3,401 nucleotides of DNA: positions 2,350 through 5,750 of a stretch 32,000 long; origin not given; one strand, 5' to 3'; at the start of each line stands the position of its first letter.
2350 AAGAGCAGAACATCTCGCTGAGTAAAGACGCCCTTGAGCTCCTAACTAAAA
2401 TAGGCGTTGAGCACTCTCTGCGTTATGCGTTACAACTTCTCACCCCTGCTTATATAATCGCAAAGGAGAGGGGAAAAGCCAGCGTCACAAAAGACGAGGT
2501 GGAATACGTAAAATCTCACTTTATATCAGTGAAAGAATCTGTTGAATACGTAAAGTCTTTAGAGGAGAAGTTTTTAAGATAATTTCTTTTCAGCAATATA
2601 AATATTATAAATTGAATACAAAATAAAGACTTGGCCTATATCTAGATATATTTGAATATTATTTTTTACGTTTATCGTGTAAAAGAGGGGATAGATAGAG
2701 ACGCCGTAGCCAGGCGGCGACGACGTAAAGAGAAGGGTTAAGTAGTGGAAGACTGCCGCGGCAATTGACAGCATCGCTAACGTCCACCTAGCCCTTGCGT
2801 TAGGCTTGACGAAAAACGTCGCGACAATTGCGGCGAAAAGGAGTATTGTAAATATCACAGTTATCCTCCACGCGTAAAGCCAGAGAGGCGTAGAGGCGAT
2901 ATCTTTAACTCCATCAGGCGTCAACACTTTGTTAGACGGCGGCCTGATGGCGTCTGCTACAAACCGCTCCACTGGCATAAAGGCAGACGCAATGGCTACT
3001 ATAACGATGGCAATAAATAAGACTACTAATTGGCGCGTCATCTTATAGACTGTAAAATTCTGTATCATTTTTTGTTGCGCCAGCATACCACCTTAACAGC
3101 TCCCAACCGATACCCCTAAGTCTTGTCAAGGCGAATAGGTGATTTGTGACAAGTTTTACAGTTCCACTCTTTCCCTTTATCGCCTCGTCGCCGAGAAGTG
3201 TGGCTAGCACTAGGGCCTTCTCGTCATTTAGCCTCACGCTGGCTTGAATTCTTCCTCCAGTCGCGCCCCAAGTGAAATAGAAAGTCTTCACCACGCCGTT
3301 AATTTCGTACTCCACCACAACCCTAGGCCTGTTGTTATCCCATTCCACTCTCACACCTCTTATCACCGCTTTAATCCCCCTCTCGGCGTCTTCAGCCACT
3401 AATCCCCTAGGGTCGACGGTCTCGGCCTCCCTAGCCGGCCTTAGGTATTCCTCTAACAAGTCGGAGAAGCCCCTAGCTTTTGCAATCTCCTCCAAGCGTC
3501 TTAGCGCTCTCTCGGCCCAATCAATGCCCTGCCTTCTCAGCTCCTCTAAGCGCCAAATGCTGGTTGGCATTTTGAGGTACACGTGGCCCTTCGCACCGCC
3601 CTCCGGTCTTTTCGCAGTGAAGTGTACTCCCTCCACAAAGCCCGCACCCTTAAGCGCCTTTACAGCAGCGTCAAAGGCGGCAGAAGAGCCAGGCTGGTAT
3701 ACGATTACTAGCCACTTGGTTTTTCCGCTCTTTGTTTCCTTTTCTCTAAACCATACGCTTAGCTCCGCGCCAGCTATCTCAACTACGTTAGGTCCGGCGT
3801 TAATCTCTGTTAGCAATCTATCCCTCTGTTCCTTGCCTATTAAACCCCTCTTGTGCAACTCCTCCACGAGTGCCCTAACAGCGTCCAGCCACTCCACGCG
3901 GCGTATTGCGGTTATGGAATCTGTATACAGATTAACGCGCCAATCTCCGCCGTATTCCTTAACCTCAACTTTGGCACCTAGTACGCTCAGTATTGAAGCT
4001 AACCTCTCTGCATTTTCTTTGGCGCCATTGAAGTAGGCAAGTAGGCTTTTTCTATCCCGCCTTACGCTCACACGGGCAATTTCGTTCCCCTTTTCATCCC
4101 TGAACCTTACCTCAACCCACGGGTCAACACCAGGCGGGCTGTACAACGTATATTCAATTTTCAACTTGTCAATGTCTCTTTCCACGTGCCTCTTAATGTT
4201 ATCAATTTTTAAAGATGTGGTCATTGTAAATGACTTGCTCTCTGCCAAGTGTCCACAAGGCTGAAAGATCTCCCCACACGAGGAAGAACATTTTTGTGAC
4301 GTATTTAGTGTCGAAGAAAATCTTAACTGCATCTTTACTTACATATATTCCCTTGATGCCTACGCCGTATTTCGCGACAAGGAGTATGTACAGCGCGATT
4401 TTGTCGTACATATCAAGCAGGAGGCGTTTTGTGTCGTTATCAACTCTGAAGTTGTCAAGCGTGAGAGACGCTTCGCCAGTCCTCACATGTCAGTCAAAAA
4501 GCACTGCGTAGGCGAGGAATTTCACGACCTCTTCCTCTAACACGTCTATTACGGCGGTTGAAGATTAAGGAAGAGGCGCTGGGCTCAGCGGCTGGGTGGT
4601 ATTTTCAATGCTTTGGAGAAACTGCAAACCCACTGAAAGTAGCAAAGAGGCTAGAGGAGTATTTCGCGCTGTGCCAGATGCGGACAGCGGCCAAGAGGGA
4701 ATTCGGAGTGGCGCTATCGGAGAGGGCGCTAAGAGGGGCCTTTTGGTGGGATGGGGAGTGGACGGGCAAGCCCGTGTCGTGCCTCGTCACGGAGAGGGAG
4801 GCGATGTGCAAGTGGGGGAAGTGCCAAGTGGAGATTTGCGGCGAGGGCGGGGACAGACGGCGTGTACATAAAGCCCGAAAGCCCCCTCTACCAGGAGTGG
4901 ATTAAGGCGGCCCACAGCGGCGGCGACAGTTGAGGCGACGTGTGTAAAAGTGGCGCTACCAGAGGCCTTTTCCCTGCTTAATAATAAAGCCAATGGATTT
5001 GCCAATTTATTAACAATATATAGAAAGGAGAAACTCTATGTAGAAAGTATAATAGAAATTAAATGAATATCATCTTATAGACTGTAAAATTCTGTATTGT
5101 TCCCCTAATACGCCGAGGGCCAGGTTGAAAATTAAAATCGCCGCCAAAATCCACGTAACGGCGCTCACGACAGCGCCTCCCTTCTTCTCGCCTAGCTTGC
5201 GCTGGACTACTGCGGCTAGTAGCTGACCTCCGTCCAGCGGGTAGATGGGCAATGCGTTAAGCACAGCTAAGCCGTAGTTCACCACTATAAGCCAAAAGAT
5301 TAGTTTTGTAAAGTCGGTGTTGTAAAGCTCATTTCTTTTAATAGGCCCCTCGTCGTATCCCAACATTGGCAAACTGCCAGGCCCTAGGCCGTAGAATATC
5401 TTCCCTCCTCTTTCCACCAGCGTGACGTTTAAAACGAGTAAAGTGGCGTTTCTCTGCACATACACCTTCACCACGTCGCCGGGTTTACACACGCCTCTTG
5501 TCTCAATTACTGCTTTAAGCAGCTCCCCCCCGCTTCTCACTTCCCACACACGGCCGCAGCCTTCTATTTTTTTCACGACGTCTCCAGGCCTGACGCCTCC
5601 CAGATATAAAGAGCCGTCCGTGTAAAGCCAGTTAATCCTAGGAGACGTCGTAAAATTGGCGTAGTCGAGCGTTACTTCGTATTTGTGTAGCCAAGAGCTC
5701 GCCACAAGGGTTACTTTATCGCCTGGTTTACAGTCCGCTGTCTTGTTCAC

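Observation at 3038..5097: PaREP2-type two-gene cassette bracketed by a perfect 28-bp direct repeat that splits an ATGA-overlapped operon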

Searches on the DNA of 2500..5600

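Call 72: search_rna_families(source=window, start=2500, end=5600, threshold=evalue, max_evalue=1)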
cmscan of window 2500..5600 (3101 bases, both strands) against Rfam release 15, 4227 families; matches with E-value up to 1: 0.
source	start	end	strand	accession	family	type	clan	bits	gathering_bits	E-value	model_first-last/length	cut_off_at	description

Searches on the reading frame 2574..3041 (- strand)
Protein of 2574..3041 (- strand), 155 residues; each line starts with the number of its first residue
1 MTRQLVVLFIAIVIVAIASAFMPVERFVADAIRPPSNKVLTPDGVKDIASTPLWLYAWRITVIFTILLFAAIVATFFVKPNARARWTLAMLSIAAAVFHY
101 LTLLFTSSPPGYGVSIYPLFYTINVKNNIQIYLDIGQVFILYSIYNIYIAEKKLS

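Call 4: search_protein_families(library=pfam, proteins=[window:2574-3041:-], max_evalue=0.01)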
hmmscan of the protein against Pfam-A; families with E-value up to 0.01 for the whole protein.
window:2574-3041:- (155 aa): 0 families

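Call 30: search_protein_families(library=ncbifam, proteins=[window:2574-3041:-], max_evalue=0.01)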
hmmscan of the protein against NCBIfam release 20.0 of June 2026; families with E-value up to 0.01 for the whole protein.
window:2574-3041:- (155 aa): 1 family
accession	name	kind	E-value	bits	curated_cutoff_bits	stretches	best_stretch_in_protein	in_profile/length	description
TIGR00328.1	flhB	equivalog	0.0081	15.4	349.25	1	5-104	88-184/348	flagellar biosynthesis protein FlhB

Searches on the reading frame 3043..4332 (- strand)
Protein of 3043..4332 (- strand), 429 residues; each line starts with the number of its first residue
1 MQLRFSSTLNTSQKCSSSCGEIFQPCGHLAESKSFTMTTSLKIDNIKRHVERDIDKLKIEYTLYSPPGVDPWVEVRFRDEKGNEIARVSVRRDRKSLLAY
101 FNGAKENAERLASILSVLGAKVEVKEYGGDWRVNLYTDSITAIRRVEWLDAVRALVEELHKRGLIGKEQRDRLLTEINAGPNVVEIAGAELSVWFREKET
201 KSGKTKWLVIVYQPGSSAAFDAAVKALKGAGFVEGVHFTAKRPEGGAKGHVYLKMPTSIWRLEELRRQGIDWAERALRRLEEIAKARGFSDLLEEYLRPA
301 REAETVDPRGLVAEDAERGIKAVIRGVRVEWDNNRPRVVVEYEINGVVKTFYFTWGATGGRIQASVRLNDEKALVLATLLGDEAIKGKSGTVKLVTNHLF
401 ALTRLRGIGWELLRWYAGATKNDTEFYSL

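Call 4: search_protein_families(library=pfam, proteins=[window:3043-4332:-], max_evalue=0.01)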
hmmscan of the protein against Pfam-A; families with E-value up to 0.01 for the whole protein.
window:3043-4332:- (429 aa): 1 family
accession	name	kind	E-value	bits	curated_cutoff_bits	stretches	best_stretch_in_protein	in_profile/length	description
PF07775.16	PaRep2b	-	1.5e-113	380.5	20.4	2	41-245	52-249/512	PaRep2b protein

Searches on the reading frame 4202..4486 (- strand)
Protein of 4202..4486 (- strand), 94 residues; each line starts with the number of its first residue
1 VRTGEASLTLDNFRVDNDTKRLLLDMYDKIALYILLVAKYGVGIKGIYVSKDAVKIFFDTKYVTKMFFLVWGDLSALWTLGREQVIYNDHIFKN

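Call 4: search_protein_families(library=pfam, proteins=[window:4202-4486:-], max_evalue=0.01)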
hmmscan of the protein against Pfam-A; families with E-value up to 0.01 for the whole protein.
window:4202-4486:- (94 aa): 1 family
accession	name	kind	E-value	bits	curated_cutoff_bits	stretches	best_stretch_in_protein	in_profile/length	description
PF07775.16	PaRep2b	-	0.00021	20.4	20.4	1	48-93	2-52/512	PaRep2b protein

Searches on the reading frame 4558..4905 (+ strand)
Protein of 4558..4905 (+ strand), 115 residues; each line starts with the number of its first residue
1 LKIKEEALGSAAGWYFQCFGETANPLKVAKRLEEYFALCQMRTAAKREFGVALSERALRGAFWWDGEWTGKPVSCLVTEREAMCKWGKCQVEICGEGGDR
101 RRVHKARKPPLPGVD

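Call 4: search_protein_families(library=pfam, proteins=[window:4558-4905:+], max_evalue=0.01)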
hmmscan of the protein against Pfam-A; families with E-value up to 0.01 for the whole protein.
window:4558-4905:+ (115 aa): 1 family
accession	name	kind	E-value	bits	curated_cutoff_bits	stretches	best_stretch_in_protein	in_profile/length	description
PF07903.16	PaRep2a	-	5.5e-35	120.3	25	1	12-93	5-92/122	PaRep2a protein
